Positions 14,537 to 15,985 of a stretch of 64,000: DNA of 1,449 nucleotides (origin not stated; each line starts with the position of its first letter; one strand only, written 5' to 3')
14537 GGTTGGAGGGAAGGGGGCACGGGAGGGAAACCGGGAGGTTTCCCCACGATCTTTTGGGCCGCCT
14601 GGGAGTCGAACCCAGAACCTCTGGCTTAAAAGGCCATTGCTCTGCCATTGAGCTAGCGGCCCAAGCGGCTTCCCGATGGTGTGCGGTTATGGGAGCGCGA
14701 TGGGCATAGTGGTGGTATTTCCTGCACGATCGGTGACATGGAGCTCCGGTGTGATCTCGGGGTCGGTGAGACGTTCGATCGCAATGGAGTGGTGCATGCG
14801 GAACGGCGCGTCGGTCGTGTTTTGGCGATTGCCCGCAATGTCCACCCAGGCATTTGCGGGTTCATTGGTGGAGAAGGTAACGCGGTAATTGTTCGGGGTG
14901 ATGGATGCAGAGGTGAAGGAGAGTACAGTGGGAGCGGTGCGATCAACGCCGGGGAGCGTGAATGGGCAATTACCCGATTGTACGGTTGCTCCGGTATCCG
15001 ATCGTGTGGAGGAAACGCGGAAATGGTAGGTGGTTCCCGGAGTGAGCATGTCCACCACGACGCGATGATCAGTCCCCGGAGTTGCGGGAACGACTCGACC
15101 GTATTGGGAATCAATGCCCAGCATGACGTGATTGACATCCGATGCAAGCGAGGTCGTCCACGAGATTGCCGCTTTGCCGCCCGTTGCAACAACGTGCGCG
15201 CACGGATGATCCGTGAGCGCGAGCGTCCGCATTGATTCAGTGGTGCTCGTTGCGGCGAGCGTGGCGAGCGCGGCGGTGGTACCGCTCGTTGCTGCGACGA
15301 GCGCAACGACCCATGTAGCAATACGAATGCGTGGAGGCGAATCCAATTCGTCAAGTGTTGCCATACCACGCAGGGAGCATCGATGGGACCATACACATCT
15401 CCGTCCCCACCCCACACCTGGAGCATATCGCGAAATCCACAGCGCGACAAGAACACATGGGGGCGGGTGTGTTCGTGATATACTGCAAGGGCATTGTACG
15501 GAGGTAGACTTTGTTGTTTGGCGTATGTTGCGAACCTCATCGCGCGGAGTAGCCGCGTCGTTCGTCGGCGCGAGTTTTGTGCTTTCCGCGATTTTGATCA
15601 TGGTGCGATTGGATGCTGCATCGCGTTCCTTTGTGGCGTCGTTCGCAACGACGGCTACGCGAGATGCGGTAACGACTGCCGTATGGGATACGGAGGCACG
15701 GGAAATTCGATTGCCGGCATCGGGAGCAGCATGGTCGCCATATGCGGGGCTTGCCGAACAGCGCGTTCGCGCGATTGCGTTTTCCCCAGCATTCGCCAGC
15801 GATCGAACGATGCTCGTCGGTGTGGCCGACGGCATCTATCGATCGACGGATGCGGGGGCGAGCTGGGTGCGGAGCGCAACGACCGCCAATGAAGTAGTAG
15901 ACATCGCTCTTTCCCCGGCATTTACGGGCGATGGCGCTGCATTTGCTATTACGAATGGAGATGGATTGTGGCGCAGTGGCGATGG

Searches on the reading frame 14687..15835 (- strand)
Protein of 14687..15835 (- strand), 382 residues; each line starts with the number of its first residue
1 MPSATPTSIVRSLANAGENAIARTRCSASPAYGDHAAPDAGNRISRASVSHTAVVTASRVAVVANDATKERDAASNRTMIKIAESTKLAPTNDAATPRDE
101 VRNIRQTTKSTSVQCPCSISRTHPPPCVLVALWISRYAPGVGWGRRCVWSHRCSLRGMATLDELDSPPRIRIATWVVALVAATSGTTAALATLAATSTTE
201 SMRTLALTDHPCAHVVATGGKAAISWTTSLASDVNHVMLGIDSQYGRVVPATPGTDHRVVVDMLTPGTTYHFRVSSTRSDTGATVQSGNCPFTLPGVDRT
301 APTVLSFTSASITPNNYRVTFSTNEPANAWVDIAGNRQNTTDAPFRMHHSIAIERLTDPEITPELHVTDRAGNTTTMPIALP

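Call 86: search_protein_families(library=pfam, proteins=[window:14687-15835:-], max_evalue=0.00001)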
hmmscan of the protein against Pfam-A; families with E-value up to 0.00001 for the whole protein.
window:14687-15835:- (382 aa): 1 family
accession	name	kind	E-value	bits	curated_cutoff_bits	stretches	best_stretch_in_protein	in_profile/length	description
PF16656.11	Pur_ac_phosph_N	-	1.2e-06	29.4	30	0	222-279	15-83/93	Purple acid Phosphatase, N-terminal domain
